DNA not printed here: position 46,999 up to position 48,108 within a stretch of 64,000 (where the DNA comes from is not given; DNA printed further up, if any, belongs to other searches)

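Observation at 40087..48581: Self-contained, translationally coupled type II FAS-like operon with its own ACP, PPTase, PlsC-type acyltransferase and a BioC-like methyltransferase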

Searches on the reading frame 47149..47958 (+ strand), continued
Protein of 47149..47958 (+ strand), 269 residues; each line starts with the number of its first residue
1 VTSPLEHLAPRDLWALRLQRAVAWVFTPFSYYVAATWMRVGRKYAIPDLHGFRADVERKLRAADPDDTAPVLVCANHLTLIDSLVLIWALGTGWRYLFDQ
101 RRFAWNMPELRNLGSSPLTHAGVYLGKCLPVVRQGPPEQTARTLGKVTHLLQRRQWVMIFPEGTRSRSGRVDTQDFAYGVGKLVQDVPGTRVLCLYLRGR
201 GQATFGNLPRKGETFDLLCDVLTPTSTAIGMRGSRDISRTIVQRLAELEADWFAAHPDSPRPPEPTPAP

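Call 19: search_protein_families(library=pfam, proteins=[L017:4370-5569:+, L014:11248-17001:+, L014:2239-5124:+, L023:1848-3368:-, L045:5647-7689:+, L033:3131-3703:-, L033:14414-16612:-, L014:471-2165:+, L023:11585-12964:+], max_evalue=0.001)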
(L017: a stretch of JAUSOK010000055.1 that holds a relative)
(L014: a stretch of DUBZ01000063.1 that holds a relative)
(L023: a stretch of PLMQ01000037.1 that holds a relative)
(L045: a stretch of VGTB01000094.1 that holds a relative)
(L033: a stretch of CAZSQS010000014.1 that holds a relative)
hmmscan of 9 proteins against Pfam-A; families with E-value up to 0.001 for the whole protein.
L017:4370-5569:+ (399 aa): 4 families
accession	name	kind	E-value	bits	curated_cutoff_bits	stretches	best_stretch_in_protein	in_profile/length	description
PF00441.29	Acyl-CoA_dh_1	-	3.6e-38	131.5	22.4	1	250-399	2-150/150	Acyl-CoA dehydrogenase, C-terminal domain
PF02771.21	Acyl-CoA_dh_N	-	1.1e-24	87.3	22.9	1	6-115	1-111/113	Acyl-CoA dehydrogenase, N-terminal domain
PF02770.24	Acyl-CoA_dh_M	-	1.3e-18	67.4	33.3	1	121-237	1-97/97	Acyl-CoA dehydrogenase, middle domain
PF08028.16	Acyl-CoA_dh_2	-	6.3e-13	49.6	22.7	1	265-387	2-133/134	Acyl-CoA dehydrogenase, C-terminal domain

L014:11248-17001:+ (1917 aa): 11 families
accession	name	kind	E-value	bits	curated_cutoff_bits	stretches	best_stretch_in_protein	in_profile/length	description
PF02786.22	CPSase_L_D2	-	1.2e-66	224.7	19.8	1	157-363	1-209/211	Carbamoyl-phosphate synthase L chain, ATP binding domain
PF01039.27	Carboxyl_trans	-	7.2e-32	111.1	22.3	1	1422-1910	56-477/493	Carboxyl transferase domain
PF00289.28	Biotin_carb_N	-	1.1e-31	110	25.5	1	37-152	2-110/110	Biotin carboxylase, N-terminal domain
PF02785.25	Biotin_carb_C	-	6.4e-31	107.1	32.4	1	375-483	1-107/108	Biotin carboxylase C-terminal domain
PF00364.28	Biotin_lipoyl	-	4.7e-14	52.4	22.1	1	629-690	15-73/73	Biotin-requiring enzyme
PF02222.28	ATP-grasp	-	5.1e-14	52.8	27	1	164-333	2-162/179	ATP-grasp domain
PF13533.13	Biotin_lipoyl_2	-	1.9e-11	43.9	29.8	1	663-691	4-32/32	Biotin-lipoyl like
PF07478.18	Dala_Dala_lig_C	-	1.9e-10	41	24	1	167-332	4-174/204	D-ala D-ala ligase C-terminus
PF02655.19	ATP-grasp_3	-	2.2e-08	34.8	23.2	1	173-335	19-158/160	ATP-grasp domain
PF08326.17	ACC_central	-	8.7e-05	21.4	23.2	0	886-1102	212-435/726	Acetyl-CoA carboxylase, central region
PF13437.12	HlyD_3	-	0.00074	20.7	22.2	0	663-693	3-33/106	HlyD family secretion protein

L014:2239-5124:+ (961 aa): 3 families
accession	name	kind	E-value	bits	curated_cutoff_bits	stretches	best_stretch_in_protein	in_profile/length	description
PF13307.12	Helicase_C_2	-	1.6e-31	110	25.3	1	765-920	4-163/170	Helicase C-terminal domain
PF00929.31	RNase_T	-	1.5e-15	58.5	24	1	34-202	2-164/164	Exonuclease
PF00270.35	DEAD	-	7e-05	23.1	26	0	299-355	7-61/167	DEAD/DEAH box helicase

L023:1848-3368:- (506 aa): 3 families
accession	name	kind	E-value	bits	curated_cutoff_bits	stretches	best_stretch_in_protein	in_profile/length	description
PF02518.31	HATPase_c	-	1.2e-24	87.4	26.4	1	397-503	2-108/111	Histidine kinase-, DNA gyrase B-, and HSP90-like ATPase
PF00512.31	HisKA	-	5.1e-16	58.9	26.9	1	292-351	3-62/66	His Kinase A (phospho-acceptor) domain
PF16927.11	HisKA_7TM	-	4.5e-06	27.1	28.6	1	9-189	4-212/224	N-terminal 7TM region of histidine kinase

L045:5647-7689:+ (680 aa): 3 families
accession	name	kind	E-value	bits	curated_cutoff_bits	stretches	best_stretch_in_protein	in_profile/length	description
PF00501.34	AMP-binding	-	7.4e-74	249.3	29.9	1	88-489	2-380/384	AMP-binding enzyme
PF13193.12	AMP-binding_C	-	5.2e-19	69.4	24.5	1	556-634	1-76/76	AMP-binding enzyme C-terminal domain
PF16177.11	ACAS_N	-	1.1e-13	51.2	27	1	39-86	8-55/55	Acetyl-coenzyme A synthetase N-terminus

L033:3131-3703:- (190 aa): 1 family
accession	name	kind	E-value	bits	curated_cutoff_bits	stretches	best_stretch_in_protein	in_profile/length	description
PF02245.21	Pur_DNA_glyco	-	2.9e-70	235.7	27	1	7-189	1-178/181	Methylpurine-DNA glycosylase (MPG)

L033:14414-16612:- (732 aa): 2 families
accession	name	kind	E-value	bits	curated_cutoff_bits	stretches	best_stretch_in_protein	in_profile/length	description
PF01642.28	MM_CoA_mutase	-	5.7e-232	771.2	22.1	1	51-562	1-512/512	Methylmalonyl-CoA mutase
PF02310.24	B12-binding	-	1.3e-17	64.2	32.1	1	604-716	2-116/121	B12 binding domain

L014:471-2165:+ (564 aa): 3 families
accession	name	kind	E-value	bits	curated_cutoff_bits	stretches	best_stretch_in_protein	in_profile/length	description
PF02776.23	TPP_enzyme_N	-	1.6e-34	118.6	26.8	1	20-134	2-117/119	Thiamine pyrophosphate enzyme, N-terminal TPP binding domain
PF02775.26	TPP_enzyme_C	-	2.2e-31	109.1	21.9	1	402-550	1-151/151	Thiamine pyrophosphate enzyme, C-terminal TPP binding domain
PF00205.28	TPP_enzyme_M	-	1.1e-25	90.3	30.4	1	209-330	1-131/137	Thiamine pyrophosphate enzyme, central domain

L023:11585-12964:+ (459 aa): 2 families
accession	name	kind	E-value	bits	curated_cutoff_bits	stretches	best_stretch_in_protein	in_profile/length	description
PF03358.20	FMN_red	-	8.3e-23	81.1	24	2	1-133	1-142/152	NADPH-dependent FMN reductase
PF02525.22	Flavodoxin_2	-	2.6e-14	53.8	27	1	1-130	1-169/198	Flavodoxin-like fold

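Call 22: find_encoding_contigs(protein=P0001, flank=10000, max_places=1)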
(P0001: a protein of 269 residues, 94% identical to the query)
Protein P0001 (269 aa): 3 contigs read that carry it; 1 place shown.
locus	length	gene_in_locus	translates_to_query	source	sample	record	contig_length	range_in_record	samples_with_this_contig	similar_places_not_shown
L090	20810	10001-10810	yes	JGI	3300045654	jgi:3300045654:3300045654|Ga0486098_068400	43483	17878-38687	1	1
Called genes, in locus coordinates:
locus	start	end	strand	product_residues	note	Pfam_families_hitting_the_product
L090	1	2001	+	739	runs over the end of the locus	PF13174:TPR_6 (faint), PF13432:TPR_16 (faint), PF14559:TPR_19 (faint), PF01464:SLT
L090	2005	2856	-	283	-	PF12483:GIDE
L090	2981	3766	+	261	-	PF01209:Ubie_methyltran, PF13489:Methyltransf_23, PF08241:Methyltransf_11, PF08242:Methyltransf_12, PF13649:Methyltransf_25, PF13847:Methyltransf_31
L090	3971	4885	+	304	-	PF00698:Acyl_transf_1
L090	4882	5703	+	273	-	PF00106:adh_short, PF13561:adh_short_C2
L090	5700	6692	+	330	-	PF08545:ACP_syn_III, PF08541:ACP_syn_III_C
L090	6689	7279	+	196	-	PF07977:FabA, PF22818:ApeI-like (faint)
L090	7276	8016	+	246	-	PF00106:adh_short, PF01370:Epimerase, PF08659:KR, PF13561:adh_short_C2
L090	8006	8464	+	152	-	PF22817:ApeP-like (weak), PF07977:FabA, PF22818:ApeI-like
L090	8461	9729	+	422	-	PF00109:ketoacyl-synt, PF02801:Ketoacyl-synt_C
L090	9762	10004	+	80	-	PF00550:PP-binding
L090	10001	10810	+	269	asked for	PF01553:Acyltransferase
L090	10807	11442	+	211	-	PF01648:ACPS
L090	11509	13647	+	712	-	PF07676:PD40 (faint), PF26550:Tricorn_2nd (faint), PF13432:TPR_16 (faint), PF26549:Tricorn_N (weak), PF23914:TPR_CcmH_CycH (faint), PF00515:TPR_1 (faint), PF07719:TPR_2 (faint), PF14559:TPR_19 (weak), +8 more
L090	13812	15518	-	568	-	PF01483:P_proprotein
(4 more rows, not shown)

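Call 23: find_encoding_contigs(protein=P0005, flank=10000, max_places=1)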
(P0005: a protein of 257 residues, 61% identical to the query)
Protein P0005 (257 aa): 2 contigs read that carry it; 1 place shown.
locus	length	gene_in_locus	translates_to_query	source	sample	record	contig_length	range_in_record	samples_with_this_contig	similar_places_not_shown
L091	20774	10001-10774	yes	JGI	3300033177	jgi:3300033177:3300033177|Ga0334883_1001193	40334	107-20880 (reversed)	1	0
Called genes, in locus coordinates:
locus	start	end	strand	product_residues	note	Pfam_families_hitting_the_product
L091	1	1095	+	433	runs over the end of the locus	PF03952:Enolase_N, PF00113:Enolase_C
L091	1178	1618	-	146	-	PF14358:DUF4405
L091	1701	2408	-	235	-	PF13938:DUF4213, PF04016:DUF364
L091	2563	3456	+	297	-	-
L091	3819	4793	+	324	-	PF00698:Acyl_transf_1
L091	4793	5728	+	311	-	PF00106:adh_short (weak), PF12241:Enoyl_reductase (faint), PF00106:adh_short, PF13561:adh_short_C2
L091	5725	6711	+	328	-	PF08545:ACP_syn_III, PF08541:ACP_syn_III_C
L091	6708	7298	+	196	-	PF07977:FabA, PF22818:ApeI-like (faint)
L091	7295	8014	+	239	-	PF00106:adh_short, PF01370:Epimerase, PF08659:KR, PF13561:adh_short_C2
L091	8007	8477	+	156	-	PF07977:FabA, PF22818:ApeI-like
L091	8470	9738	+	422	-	PF00109:ketoacyl-synt, PF02801:Ketoacyl-synt_C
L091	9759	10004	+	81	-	PF00550:PP-binding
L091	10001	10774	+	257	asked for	PF01553:Acyltransferase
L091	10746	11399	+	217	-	PF01648:ACPS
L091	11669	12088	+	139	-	-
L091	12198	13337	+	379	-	PF13371:TPR_9 (faint), PF12569:NatA_aux_su (faint), PF12895:ANAPC3 (faint), PF13432:TPR_16, PF14559:TPR_19, PF07719:TPR_2 (weak), PF13414:TPR_11 (weak), PF13428:TPR_14 (weak), +8 more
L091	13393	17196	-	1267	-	PF13490:zf-HC2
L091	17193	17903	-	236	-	PF07638:Sigma70_ECF (weak), PF04542:Sigma70_r2, PF08281:Sigma70_r4_2, PF04545:Sigma70_r4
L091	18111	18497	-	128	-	-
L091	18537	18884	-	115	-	-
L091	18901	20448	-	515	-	PF01039:Carboxyl_trans, PF03255:ACCA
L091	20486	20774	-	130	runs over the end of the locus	?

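Call 30: search_solved_structures(query=A1, max_evalue=1, show_alignments=2)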
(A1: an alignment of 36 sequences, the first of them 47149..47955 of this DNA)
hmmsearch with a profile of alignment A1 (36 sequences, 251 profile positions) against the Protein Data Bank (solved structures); distinct sequences matched with E-value up to 1: 7.
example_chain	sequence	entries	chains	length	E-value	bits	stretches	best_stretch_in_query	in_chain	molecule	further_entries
8fre_A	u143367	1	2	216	1.3e-09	40.8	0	120-145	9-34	RBL4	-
8e4y_A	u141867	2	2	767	1.7e-05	27.3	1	5-163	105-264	Glycerol-3-phosphate acyltransferase 1, mitochondrial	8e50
5kym_A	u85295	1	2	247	0.00072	22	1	119-162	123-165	1-acyl-sn-glycerol-3-phosphate acyltransferase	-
4bxp_A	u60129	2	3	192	0.13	14.5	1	130-205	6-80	CPAP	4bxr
4bxq_A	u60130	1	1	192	0.14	14.5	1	130-205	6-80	CPAP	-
4ld1_A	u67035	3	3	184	0.32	13.3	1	137-205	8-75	Uncharacterized protein | Centrosomal P4.1-associated protein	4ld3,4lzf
4djt_A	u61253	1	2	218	0.96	11.7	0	26-69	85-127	GTP-binding nuclear protein GSP1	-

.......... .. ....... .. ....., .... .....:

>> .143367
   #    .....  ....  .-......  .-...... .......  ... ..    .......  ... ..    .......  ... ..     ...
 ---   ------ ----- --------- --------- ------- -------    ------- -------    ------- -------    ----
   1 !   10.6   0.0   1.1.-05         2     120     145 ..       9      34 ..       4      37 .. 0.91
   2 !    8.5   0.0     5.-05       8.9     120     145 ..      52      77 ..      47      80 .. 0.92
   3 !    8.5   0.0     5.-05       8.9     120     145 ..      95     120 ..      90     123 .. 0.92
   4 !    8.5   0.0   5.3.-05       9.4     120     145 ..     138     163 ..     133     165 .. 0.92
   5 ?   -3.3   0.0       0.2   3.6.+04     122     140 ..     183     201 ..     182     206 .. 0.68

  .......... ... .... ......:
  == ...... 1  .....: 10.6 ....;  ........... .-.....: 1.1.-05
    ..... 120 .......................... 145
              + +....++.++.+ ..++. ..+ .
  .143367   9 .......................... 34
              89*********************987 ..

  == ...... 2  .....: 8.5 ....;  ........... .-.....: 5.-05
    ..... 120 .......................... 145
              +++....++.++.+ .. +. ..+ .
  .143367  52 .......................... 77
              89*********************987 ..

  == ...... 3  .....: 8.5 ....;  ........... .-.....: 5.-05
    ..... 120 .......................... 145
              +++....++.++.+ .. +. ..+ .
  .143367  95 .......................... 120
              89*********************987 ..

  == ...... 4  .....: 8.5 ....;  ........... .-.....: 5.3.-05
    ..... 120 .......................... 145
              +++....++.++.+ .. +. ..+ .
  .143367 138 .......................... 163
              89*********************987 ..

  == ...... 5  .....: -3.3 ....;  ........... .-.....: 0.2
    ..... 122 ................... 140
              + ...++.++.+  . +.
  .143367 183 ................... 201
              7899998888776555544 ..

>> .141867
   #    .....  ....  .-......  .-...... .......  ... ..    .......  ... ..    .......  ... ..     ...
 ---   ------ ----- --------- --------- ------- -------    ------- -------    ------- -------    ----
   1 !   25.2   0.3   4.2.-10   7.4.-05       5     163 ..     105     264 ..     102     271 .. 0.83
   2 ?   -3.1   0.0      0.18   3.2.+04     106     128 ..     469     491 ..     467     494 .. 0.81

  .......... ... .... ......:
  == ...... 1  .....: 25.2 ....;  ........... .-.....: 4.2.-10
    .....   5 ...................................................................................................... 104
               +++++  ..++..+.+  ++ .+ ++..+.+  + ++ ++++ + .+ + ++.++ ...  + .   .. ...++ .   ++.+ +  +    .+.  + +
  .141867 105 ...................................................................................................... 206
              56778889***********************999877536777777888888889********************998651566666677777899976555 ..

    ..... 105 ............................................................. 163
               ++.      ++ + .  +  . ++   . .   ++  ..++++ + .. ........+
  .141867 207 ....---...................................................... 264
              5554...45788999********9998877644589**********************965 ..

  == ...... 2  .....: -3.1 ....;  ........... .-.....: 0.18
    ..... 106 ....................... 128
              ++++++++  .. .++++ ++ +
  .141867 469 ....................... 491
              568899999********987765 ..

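Call 41: predict_structure(alignment_id=A1)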
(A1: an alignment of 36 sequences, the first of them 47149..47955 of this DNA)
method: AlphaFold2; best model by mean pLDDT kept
length: 269 residues; sequences in the alignment: 36
mean_pLDDT: 93.4   pTM: 0.91
mean pLDDT of the five models: 93.4, 92.1, 91.8, 90.6, 89.8
residues with pLDDT >= 90: 223; 70-90: 44; 50-70: 2; < 50: 0
segments of 3 or more residues with pLDDT < 50: none
pLDDT, mean of each block of 10 residues (from residue 1): 83 97 94 97 98 98 96 89 95 95 95 91 94 92 96 96 81 90 97 97 87 98 97 96 97 96 81
secondary structure, 60 per line:
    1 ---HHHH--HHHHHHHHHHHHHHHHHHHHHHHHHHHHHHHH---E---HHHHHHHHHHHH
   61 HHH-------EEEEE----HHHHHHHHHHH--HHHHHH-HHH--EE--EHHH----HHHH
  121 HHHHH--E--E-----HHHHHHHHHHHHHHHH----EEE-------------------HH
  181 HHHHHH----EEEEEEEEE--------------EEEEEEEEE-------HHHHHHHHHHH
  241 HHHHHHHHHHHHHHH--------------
elements in order: H4-7 H10-41 H49-63 E71-75 H80-90 H93-98 H117-125 H137-152 E157-159 H179-186 E191-199 E214-222 H230-255

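Call 44: search_protein_families(library=pfam, proteins=[L008:7294-8529:+, L008:5920-6909:-, L008:4126-5202:+, L008:11740-12378:+, L008:12600-13607:+, L008:14423-15502:+, L040:8372-9874:+, L040:6937-8454:+, L040:10838-11776:+, L040:12161-13180:+], max_evalue=0.001)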
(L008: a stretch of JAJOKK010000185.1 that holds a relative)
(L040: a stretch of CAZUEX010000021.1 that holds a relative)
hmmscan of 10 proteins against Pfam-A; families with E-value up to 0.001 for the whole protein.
L008:7294-8529:+ (411 aa): 4 families
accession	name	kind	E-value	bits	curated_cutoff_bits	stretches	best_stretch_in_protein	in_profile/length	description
PF04282.18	DUF438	-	3.9e-25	88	25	1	23-88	1-66/67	Family of unknown function (DUF438)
PF13596.12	PAS_10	-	5.3e-25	88.6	22.1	1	291-396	1-106/106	PAS domain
PF01814.28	Hemerythrin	-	3.2e-18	66.9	25.3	1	99-215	1-126/127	Hemerythrin HHE cation binding domain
PF08448.16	PAS_4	-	0.00017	22.2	23.1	0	295-397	1-107/110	PAS fold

L008:5920-6909:- (329 aa): 2 families
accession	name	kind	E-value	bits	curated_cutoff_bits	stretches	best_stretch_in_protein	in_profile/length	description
PF02955.21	GSH-S_ATP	-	3e-10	40.3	23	1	166-278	30-143/175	Prokaryotic glutathione synthetase, ATP-grasp domain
PF08443.16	RimK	-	6.8e-07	29.5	21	1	169-299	42-164/188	RimK-like ATP-grasp domain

L008:4126-5202:+ (358 aa): 1 family
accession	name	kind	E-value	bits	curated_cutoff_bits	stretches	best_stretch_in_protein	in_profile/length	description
PF03576.19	Peptidase_S58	-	5.2e-117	391.2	23.9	1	21-339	1-306/307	Peptidase family S58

L008:11740-12378:+ (212 aa): 1 family
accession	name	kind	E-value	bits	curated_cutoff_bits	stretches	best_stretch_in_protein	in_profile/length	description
PF00072.30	Response_reg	-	2.6e-20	73.1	30.2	1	85-193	5-111/111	Response regulator receiver domain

L008:12600-13607:+ (335 aa): 1 family
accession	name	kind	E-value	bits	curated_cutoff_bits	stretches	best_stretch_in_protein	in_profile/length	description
PF00348.22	polyprenyl_synt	-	3.3e-58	197.3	27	1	44-284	12-249/251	Polyprenyl synthetase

L008:14423-15502:+ (359 aa): 1 family
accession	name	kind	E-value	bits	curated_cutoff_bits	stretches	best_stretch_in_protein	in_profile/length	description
PF04551.19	GcpE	-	1.6e-135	452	32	1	14-349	8-342/343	GcpE protein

L040:8372-9874:+ (500 aa): 1 family
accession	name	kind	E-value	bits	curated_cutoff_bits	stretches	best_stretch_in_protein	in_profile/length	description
PF00361.26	Proton_antipo_M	-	2.9e-68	230.6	21.5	1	154-451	1-293/294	NADH:quinone oxidoreductase/Mrp antiporter, TM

L040:6937-8454:+ (505 aa): 2 families
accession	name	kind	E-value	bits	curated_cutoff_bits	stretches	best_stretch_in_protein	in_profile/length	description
PF00361.26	Proton_antipo_M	-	2e-76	257.4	21.5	1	124-408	1-290/294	NADH:quinone oxidoreductase/Mrp antiporter, TM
PF01059.23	Oxidored_q5_N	-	3.3e-05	24.4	22.7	1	66-115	51-104/110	NADH-ubiquinone oxidoreductase chain 4, amino terminus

L040:10838-11776:+ (312 aa): 1 family
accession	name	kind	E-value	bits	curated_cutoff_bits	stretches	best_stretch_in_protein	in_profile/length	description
PF03150.19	CCP_MauG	-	1.4e-56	191.7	25.6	1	65-215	1-147/149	Di-haem cytochrome c peroxidase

L040:12161-13180:+ (339 aa): 1 family
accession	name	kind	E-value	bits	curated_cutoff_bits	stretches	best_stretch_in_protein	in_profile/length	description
PF00149.33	Metallophos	-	2.6e-13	51.3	21.5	1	23-233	2-190/191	Calcineurin-like phosphoesterase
